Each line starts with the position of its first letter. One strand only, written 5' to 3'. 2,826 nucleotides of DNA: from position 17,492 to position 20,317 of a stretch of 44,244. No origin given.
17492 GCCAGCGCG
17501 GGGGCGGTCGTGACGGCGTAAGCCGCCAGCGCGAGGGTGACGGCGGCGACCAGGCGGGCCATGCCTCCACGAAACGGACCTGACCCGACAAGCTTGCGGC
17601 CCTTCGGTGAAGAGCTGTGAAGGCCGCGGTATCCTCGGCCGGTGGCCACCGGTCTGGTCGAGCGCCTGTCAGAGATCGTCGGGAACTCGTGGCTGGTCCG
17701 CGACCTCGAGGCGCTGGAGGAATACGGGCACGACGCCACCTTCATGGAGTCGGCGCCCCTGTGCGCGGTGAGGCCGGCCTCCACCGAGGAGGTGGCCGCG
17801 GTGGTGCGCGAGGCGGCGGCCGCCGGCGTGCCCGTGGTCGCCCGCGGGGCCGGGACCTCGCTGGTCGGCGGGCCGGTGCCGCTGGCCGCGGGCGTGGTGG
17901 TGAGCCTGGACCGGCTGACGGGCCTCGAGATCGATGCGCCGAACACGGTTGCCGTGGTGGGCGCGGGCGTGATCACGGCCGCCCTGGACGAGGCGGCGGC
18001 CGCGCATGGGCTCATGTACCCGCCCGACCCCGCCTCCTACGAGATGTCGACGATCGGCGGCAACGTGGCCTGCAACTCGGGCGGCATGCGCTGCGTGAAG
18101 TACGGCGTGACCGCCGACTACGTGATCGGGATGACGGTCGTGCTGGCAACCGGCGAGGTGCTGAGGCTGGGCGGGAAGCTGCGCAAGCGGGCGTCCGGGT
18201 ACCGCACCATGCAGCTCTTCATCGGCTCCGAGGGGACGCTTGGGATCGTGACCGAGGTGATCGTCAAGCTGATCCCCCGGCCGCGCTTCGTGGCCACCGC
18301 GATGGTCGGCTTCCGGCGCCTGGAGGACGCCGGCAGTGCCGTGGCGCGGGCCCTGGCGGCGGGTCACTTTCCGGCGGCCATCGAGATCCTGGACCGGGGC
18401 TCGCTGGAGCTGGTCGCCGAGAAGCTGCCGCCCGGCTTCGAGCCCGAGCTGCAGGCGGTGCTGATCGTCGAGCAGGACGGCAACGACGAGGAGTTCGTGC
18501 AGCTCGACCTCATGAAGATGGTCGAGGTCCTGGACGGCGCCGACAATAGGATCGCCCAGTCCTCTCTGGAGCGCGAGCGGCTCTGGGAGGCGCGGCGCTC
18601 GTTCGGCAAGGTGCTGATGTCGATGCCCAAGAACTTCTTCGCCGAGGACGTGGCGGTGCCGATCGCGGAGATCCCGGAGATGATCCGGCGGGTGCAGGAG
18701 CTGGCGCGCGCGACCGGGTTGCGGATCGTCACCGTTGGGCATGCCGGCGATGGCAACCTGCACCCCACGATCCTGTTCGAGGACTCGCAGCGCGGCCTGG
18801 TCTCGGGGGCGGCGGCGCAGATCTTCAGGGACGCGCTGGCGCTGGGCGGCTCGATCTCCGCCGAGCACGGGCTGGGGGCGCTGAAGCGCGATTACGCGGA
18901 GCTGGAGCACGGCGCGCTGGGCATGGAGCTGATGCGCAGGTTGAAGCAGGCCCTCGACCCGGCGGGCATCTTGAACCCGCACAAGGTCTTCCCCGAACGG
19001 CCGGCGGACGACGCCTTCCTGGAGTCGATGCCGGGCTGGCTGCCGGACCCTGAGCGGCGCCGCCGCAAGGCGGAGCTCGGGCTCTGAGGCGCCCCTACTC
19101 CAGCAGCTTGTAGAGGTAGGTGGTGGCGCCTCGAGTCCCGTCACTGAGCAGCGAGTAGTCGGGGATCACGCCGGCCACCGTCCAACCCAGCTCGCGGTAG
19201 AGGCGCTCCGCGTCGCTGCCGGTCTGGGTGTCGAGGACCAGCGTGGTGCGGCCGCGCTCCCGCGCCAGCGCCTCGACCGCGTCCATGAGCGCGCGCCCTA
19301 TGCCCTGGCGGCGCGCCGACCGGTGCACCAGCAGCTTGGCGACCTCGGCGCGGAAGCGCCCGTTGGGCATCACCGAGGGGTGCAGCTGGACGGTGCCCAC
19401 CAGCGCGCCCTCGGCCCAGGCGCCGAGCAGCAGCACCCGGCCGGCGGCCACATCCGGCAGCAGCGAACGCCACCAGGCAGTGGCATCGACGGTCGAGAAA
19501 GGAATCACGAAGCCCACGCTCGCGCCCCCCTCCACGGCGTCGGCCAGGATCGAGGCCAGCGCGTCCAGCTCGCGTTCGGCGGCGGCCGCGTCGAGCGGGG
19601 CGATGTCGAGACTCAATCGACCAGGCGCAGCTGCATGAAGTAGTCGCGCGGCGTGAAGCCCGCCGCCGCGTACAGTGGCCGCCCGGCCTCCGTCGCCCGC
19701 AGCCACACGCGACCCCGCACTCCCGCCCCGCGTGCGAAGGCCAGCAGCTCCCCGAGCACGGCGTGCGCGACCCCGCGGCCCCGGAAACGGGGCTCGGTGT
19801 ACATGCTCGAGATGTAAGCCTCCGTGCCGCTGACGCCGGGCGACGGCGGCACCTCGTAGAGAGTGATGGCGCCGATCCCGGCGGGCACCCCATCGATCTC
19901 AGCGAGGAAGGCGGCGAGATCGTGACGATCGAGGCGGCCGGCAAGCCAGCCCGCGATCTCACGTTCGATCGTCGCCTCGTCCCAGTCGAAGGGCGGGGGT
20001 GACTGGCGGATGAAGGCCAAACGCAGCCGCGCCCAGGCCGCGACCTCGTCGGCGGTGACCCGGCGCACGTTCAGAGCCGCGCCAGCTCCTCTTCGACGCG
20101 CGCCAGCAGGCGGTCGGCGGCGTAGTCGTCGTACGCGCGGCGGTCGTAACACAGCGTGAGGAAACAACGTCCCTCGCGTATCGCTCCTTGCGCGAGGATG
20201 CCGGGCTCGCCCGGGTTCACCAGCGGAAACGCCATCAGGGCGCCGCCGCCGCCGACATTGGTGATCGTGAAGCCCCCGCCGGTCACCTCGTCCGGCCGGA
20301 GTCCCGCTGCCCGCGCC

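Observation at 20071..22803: Atypical 2-oxoacid dehydrogenase module: E1 beta fused to a half E2 core that keeps the catalytic His, next to a lipoyl-E2 that lacks the His and the PSBD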

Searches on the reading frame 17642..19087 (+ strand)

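Call 29: search_protein_families(library=pfam, proteins=[window:17642-19087:+], max_evalue=0.00001)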
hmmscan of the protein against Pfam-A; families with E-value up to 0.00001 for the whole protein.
window:17642-19087:+ (481 aa): 2 families
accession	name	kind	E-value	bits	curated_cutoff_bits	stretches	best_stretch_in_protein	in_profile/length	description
PF02913.24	FAD-oxidase_C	-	1.2e-60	205.7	21.2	1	214-449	2-248/248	FAD linked oxidases, C-terminal domain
PF01565.28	FAD_binding_4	-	6.6e-42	142.9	26.4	1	39-177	1-139/139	FAD binding domain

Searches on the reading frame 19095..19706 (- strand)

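Call 3: search_protein_families(library=pfam, proteins=[window:19095-19706:-], max_evalue=0.01)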
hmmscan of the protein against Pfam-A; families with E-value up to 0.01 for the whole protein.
window:19095-19706:- (203 aa): 5 families
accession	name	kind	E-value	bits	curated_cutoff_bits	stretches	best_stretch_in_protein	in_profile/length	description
PF00583.31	Acetyltransf_1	-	6.4e-15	55.9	20.7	1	90-175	34-116/116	Acetyltransferase (GNAT) family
PF13508.13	Acetyltransf_7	-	4.7e-12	46.5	27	1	96-176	8-83/84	Acetyltransferase (GNAT) domain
PF13673.13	Acetyltransf_10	-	9.9e-11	42.2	23.6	1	86-178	26-110/128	Acetyltransferase (GNAT) domain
PF08445.16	FR47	-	5.1e-06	26.8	22.1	1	121-177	23-79/86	FR47-like protein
PF13527.13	Acetyltransf_9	-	9.7e-05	22.8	25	1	74-177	29-126/127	Acetyltransferase (GNAT) domain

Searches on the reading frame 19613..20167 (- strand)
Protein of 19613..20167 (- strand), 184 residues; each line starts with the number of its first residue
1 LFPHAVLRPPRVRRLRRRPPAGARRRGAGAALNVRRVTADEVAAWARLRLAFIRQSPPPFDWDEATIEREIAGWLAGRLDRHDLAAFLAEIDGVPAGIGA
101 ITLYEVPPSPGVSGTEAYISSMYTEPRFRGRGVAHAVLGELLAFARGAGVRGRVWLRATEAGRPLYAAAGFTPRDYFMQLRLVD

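Call 3: search_protein_families(library=pfam, proteins=[window:19613-20167:-], max_evalue=0.01)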
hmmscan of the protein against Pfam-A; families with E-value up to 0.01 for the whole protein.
window:19613-20167:- (184 aa): 6 families
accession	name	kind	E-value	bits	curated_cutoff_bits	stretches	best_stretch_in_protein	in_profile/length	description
PF00583.31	Acetyltransf_1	-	8.6e-14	52.3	20.7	1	55-171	9-116/116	Acetyltransferase (GNAT) family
PF13508.13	Acetyltransf_7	-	2.8e-08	34.4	27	1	87-172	6-83/84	Acetyltransferase (GNAT) domain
PF13673.13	Acetyltransf_10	-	3.7e-06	27.4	23.6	1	81-173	28-109/128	Acetyltransferase (GNAT) domain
PF13302.13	Acetyltransf_3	-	0.00055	21.1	25.4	1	32-150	2-114/138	Acetyltransferase (GNAT) domain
PF13527.13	Acetyltransf_9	-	0.0084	16.6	25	0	34-151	2-107/127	Acetyltransferase (GNAT) domain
PF14542.12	Acetyltransf_CG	-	0.009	16.6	30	0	116-151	24-59/80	GCN5-related N-acetyl-transferase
